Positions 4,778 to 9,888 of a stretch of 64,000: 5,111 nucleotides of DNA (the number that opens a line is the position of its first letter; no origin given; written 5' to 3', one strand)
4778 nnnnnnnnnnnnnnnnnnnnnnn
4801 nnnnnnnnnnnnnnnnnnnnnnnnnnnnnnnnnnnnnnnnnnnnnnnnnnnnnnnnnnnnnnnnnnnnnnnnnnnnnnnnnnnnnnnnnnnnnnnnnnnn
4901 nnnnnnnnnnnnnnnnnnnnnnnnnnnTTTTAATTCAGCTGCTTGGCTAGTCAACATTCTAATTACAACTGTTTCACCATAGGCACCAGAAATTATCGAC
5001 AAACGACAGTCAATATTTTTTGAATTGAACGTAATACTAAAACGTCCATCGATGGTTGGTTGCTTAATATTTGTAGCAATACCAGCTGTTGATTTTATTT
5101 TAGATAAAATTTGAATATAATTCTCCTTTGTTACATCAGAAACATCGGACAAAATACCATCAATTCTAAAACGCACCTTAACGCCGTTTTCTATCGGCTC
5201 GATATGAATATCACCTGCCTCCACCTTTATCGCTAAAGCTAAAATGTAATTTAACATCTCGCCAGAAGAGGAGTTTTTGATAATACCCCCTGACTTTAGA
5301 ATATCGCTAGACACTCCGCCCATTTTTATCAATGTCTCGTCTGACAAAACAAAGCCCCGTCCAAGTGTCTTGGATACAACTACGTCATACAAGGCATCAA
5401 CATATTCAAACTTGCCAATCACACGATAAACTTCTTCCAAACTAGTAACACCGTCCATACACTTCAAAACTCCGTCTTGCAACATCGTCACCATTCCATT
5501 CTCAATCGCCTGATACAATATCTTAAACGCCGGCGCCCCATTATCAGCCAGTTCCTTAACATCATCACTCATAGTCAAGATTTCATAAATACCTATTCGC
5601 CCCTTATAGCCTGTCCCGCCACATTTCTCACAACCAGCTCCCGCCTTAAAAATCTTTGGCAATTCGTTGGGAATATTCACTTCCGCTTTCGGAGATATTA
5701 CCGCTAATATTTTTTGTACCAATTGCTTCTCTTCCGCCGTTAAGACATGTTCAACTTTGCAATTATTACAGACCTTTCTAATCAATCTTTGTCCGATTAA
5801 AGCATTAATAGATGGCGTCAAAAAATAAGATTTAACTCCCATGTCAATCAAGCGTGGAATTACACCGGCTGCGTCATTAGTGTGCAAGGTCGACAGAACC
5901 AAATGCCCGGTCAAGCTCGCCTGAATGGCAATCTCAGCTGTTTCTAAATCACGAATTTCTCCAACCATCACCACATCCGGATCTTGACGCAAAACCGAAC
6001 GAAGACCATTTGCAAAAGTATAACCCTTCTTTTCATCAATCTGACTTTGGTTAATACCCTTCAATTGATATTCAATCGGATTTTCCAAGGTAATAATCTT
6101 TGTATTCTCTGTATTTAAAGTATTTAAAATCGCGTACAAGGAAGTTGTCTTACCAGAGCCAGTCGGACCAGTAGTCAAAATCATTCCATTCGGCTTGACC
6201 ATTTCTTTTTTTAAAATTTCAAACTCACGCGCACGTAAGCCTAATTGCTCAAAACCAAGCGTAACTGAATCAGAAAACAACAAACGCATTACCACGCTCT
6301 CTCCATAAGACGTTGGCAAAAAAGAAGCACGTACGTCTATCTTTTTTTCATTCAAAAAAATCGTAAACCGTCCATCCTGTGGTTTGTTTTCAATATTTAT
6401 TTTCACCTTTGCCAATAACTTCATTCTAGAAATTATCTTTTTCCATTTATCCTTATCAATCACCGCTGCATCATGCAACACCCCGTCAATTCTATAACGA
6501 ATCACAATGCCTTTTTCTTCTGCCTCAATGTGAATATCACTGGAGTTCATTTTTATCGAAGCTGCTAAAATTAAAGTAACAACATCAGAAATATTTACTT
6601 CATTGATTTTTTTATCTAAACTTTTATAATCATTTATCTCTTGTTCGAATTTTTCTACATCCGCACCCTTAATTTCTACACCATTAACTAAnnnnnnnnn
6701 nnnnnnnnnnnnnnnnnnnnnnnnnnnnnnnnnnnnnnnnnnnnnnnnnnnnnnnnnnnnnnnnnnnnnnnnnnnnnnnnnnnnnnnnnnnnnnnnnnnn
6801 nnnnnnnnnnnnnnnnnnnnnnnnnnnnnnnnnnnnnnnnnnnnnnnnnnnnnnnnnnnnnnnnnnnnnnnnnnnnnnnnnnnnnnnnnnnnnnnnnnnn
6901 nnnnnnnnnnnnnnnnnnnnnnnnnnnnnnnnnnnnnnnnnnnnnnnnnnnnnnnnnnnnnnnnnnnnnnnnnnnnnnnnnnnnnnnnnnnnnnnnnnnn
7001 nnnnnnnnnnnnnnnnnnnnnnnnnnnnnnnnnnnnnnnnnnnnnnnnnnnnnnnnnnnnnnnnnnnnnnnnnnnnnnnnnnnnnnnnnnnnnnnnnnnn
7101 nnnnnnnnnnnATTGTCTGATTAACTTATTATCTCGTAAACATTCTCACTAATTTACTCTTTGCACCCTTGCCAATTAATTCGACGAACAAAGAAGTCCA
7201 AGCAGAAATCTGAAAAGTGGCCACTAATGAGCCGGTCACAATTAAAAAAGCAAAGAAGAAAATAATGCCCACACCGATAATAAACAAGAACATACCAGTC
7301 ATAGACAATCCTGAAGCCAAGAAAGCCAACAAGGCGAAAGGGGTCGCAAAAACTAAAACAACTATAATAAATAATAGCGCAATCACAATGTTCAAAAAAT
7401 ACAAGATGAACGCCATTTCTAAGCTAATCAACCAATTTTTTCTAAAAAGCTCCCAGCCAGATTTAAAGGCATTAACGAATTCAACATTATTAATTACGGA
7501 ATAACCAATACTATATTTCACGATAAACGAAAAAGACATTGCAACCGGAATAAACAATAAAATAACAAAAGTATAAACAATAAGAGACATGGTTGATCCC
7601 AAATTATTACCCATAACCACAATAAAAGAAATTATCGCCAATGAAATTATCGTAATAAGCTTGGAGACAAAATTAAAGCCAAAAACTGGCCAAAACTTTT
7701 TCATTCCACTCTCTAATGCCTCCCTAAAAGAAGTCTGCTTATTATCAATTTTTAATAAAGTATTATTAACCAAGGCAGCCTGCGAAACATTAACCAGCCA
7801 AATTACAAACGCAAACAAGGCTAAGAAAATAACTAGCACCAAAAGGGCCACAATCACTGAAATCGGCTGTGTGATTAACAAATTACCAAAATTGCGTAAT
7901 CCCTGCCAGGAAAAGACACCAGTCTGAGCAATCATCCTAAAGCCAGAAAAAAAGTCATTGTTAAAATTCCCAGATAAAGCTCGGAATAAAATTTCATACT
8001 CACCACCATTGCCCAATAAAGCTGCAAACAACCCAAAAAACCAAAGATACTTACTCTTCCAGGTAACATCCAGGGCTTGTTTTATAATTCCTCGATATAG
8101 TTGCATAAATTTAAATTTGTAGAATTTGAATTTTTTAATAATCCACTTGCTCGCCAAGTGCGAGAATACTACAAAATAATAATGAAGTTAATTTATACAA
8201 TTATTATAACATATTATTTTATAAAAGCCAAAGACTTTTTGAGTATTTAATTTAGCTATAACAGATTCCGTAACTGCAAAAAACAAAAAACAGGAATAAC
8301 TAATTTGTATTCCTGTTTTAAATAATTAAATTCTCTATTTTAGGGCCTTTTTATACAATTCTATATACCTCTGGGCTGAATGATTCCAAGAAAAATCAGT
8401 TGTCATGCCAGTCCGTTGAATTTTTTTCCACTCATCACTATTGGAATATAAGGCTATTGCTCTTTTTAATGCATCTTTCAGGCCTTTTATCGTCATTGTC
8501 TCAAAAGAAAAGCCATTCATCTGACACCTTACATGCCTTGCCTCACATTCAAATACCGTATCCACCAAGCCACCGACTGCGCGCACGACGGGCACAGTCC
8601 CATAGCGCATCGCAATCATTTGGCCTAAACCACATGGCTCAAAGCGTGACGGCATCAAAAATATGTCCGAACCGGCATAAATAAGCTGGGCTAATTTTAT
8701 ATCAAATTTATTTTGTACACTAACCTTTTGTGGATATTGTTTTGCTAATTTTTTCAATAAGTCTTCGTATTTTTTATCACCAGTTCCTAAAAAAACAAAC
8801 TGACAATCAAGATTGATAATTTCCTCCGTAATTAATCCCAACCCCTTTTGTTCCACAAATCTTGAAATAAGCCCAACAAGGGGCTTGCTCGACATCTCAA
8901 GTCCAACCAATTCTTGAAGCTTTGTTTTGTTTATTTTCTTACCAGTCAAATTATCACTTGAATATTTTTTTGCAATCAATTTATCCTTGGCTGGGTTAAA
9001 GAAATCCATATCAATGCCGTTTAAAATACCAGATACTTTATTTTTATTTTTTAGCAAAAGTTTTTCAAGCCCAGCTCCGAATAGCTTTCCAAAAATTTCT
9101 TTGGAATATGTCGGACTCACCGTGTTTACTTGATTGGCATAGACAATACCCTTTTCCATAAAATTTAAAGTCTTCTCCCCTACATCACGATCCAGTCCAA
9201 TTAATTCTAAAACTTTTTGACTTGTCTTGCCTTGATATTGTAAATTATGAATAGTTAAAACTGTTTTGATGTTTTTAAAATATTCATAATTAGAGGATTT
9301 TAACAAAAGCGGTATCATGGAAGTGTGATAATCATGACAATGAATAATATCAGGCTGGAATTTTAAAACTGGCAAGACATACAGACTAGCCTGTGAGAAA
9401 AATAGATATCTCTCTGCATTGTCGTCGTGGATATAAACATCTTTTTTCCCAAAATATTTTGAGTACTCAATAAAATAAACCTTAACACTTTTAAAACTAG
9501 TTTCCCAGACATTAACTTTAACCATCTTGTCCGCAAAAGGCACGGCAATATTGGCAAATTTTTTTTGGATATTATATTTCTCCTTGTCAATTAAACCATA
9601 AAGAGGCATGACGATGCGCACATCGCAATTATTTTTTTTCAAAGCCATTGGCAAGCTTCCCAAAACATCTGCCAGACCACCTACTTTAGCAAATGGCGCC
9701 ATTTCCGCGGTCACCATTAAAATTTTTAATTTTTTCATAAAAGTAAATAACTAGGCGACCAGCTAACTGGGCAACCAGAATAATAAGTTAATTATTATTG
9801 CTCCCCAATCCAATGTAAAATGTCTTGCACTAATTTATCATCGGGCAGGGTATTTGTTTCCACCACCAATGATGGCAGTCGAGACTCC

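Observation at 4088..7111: Two complete PilB/GspE secretion ATPase modules fused in one 1007-aa polypeptide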

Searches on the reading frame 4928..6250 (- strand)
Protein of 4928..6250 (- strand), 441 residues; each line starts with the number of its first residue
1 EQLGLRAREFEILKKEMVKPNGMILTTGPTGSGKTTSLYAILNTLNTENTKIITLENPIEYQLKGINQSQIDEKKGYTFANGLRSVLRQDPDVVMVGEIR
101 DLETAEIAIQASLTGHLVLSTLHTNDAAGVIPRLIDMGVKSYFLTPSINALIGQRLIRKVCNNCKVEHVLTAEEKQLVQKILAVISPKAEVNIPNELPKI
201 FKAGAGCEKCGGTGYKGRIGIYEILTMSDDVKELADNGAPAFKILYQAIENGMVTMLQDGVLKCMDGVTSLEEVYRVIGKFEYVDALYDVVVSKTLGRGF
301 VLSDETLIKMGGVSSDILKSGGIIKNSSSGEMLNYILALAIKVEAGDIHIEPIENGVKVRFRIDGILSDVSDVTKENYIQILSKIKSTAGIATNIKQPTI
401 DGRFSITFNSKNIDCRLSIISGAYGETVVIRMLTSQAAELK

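Call 81: predict_structure(alignment_id=A2)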
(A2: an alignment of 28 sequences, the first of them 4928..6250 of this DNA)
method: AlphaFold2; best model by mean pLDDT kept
length: 441 residues; sequences in the alignment: 28
mean_pLDDT: 87.0   pTM: 0.66
mean pLDDT of the five models: 87.0, 84.1, 83.7, 83.6, 82.0
residues with pLDDT >= 90: 225; 70-90: 184; 50-70: 23; < 50: 9
segments of 3 or more residues with pLDDT < 50: 295-297, 436-441
pLDDT, mean of each block of 10 residues (from residue 1): 91 93 94 92 91 90 89 88 89 91 93 94 92 93 92 96 96 85 84 81 96 96 94 90 91 94 96 90 74 54 82 64 78 90 91 92 89 87 82 79 81 86 91 57 34
secondary structure, 60 per line:
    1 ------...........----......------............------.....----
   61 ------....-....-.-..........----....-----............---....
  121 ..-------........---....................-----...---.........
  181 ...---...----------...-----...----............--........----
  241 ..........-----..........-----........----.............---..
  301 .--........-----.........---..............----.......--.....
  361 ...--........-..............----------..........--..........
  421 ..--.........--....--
elements in order: H7-17 E22-27 H34-45 E52-56 E67-70 H79-88 E93-96 H102-113 E117-122 H130-137 H141-147 E148-160 E166-168 H172-183 E200-202 E215-226 H229-236 H241-250 H256-265 H271-278 H283-295 E299-301 H304-311 H317-325 H329-342 E347-353 E356-363 E366-373 H375-388 E399-408 E411-422 E425-433 H436-439

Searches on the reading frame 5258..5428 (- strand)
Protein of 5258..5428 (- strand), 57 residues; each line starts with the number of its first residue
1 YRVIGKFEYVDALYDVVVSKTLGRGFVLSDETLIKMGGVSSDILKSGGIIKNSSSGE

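Call 74: find_homologous_proteins(query=A3, max_evalue=0.001)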
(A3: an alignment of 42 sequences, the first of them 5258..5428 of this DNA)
Query A3 (42 sequences) (57 aa, profile of the alignment): 1 proteins with E <= 0.001 among 132 candidates.
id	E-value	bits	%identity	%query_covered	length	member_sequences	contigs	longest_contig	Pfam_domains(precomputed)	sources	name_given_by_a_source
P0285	3.5e-8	51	37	47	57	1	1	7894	-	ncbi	-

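Call 91: find_related_loci(query=A4, collection=metagenome_contigs, flank=8000)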
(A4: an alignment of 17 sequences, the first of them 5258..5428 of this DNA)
Query A4 (57 aa) in metagenome_contigs; peptide patterns used: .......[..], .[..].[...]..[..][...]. (x = any residue, [..] = any of these).
242 stretches matched a pattern; 91 encode a relative of the query (tblastn E <= 1e-3); the best 80 are kept; 80 distinct loci.
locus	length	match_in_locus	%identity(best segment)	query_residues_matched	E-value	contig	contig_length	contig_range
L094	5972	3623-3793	95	1-57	2e-31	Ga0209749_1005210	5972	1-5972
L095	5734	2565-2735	95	1-57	2e-31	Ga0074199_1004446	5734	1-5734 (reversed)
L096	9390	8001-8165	91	1-55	8e-30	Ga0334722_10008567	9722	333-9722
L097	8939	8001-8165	60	1-55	6e-16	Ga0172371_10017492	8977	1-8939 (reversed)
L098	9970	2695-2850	54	1-52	2e-15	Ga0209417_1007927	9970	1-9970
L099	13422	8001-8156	54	1-52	2e-15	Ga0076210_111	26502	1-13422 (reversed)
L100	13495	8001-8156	54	1-52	2e-15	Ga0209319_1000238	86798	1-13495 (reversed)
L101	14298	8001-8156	52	1-52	2e-14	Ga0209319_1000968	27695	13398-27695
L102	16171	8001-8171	47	1-57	6e-14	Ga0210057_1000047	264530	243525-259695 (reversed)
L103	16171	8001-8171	49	1-57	8e-14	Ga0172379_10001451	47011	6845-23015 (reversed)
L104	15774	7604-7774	49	1-57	3e-13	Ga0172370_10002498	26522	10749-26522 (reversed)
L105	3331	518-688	46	1-57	2e-13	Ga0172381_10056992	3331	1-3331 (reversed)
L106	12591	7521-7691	47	1-57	6e-13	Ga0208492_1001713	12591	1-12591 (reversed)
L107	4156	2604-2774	47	1-57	8e-13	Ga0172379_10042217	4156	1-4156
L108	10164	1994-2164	49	1-57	1e-12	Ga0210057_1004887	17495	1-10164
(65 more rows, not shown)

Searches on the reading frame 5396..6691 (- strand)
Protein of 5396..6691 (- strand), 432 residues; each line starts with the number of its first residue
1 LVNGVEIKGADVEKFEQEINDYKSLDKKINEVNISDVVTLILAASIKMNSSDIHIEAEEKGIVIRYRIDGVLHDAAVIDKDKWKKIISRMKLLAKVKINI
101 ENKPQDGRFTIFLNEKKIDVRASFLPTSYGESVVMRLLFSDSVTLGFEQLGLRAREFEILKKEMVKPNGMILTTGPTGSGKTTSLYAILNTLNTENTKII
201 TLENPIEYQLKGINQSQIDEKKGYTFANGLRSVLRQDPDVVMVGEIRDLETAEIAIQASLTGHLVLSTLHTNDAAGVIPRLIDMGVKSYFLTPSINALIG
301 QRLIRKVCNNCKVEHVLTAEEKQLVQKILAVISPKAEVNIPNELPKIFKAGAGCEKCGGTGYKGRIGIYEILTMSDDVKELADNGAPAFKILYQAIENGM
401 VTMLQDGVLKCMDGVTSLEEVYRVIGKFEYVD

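Call 26: search_solved_structures(query=window:5396-6691:-, max_evalue=1e-20, show_alignments=2)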
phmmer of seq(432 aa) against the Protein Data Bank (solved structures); distinct sequences matched with E-value up to 1e-20: 20.
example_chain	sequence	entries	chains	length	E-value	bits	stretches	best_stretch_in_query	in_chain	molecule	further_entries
5zfr_A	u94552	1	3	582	1.4e-102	347.1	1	7-424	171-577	Type IV pilus biogenesis ATPase PilB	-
6olj_C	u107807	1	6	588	6.7e-102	344.9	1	11-424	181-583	Type IV pilus biogenesis ATPase PilB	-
5tsg_B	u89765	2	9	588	1.4e-101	343.8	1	11-424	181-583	Type IV pilus biogenesis ATPase PilB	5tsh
3jc8_Ba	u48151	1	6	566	4.5e-100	338.9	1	9-422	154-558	Type IV-A pilus assembly ATPase PilB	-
4pht_A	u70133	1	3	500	4.2e-98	332.4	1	24-425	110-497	General secretory pathway protein E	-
1p9r_A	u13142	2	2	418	7e-98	331.6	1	16-423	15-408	General secretion pathway protein E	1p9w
4ksr_A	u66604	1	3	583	7.1e-98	331.6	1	25-425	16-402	Type II secretion system protein E, Hemolysin-coregulated protein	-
4kss_A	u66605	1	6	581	8.5e-98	331.4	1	25-425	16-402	Type II secretion system protein E, hemolysin-coregulated protein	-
5oiu_A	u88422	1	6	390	7.9e-92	311.7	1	38-422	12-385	Type IV pilus assembly protein PilF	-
5it5_F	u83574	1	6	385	1.1e-91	311.3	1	41-422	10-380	ATP binding motif-containing protein PilF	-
6ejf_A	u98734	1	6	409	1.1e-91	311.2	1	41-422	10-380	Type IV pilus assembly protein PilF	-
6f8l_G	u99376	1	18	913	3.3e-91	309.7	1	36-422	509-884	Type IV pilus assembly protein PilF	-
5fl3_A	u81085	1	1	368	6.9e-34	120.9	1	41-307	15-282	PILI RETRACTION PROTEIN PILT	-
5zfq_A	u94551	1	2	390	2.1e-33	119.3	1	145-285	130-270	Twitching motility pilus retraction protein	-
3jvu_A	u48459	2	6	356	2.1e-33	119.3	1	39-313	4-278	Twitching mobility protein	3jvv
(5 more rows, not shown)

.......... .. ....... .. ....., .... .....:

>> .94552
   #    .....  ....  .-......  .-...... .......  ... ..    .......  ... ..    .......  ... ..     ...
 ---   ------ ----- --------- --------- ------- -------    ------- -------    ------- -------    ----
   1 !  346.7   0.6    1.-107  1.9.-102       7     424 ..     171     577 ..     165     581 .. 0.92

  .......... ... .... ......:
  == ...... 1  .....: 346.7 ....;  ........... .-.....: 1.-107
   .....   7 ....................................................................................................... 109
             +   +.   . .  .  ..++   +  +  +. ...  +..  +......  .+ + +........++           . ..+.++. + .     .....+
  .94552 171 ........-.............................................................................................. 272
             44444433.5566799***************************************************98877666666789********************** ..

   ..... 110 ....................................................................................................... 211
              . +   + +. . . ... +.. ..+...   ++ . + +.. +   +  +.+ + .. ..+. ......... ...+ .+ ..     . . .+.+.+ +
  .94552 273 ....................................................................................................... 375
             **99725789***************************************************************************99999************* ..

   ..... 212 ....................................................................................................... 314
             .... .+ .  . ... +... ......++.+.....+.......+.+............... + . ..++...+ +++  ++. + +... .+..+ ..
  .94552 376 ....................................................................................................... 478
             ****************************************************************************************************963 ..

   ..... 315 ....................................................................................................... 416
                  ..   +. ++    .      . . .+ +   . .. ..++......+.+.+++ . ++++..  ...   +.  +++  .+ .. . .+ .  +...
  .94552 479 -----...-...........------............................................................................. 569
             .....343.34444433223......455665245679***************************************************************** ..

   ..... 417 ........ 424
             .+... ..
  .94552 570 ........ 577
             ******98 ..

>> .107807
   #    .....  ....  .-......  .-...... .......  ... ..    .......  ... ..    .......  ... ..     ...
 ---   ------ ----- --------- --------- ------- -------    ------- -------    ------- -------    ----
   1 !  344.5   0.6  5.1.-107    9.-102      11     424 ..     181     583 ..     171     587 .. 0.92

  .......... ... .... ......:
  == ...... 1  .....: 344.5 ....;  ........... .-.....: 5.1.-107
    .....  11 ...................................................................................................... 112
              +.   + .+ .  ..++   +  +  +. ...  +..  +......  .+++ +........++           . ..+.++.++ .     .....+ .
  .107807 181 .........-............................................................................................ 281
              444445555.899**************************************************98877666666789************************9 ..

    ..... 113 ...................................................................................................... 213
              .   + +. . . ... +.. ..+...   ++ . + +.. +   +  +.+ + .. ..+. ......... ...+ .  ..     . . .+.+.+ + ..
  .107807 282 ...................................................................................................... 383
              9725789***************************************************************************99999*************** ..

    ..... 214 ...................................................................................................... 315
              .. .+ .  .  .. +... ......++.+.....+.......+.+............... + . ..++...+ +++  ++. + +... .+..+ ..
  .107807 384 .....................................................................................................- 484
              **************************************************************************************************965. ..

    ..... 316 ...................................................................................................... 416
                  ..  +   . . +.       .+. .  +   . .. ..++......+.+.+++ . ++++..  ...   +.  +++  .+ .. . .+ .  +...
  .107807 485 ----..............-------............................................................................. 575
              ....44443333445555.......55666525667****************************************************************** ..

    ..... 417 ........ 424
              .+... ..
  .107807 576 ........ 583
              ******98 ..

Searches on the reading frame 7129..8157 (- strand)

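Call 14: search_protein_families(library=pfam, proteins=[window:7129-8157:-], max_evalue=0.001)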
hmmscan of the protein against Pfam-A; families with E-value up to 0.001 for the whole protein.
window:7129-8157:- (342 aa): 1 family
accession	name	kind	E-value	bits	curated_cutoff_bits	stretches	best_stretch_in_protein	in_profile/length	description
PF24400.1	DUF7544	-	0.00018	21.3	27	1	99-313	62-277/302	Family of unknown function (DUF7544)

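Call 82: search_protein_families(library=pfam, proteins=[window:7129-8157:-], max_evalue=1)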
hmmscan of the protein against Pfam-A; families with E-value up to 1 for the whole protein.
window:7129-8157:- (342 aa): 1 family
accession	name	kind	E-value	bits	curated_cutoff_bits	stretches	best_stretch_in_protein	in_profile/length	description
PF24400.1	DUF7544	-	0.00018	21.3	27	1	99-313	62-277/302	Family of unknown function (DUF7544)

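Call 102: search_protein_families(library=ncbifam, proteins=[window:7129-8157:-], max_evalue=0.001)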
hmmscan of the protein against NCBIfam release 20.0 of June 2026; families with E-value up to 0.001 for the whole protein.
window:7129-8157:- (342 aa): 0 families

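Call 103: search_protein_families(library=padloc, proteins=[window:7129-8157:-], max_evalue=0.001)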
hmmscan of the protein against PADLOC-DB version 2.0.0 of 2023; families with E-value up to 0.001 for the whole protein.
window:7129-8157:- (342 aa): 0 families

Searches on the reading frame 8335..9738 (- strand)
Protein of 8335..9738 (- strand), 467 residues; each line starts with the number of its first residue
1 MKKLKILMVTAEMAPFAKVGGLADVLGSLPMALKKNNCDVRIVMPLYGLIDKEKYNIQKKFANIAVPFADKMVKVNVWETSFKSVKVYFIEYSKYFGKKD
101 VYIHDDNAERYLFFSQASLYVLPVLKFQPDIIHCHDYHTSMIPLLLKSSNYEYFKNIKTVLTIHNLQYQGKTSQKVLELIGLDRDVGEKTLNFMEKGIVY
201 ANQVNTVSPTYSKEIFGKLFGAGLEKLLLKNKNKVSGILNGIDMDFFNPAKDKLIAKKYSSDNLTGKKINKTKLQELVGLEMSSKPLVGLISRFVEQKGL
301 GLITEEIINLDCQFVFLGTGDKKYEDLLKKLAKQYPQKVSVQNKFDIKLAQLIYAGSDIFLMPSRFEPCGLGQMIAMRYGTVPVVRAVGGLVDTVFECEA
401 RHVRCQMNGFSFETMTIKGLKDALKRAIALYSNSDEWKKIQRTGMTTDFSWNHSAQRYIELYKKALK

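Call 14: search_protein_families(library=pfam, proteins=[window:8335-9738:-], max_evalue=0.001)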
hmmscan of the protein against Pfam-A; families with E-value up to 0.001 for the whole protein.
window:8335-9738:- (467 aa): 4 families
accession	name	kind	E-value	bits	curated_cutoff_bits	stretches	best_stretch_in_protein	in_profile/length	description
PF08323.17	Glyco_transf_5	-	1.8e-73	247.6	22.7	1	5-228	1-237/239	Starch synthase catalytic domain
PF00534.26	Glycos_transf_1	-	2.4e-12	47.1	26.4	1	284-439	14-167/172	Glycosyl transferases group 1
PF13692.12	Glyco_trans_1_4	-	4.1e-10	40.5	27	1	286-423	2-135/142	Glycosyl transferases group 1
PF13439.12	Glyco_transf_4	-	2.2e-06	28.2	28.5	1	112-209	56-142/170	Glycosyltransferase Family 4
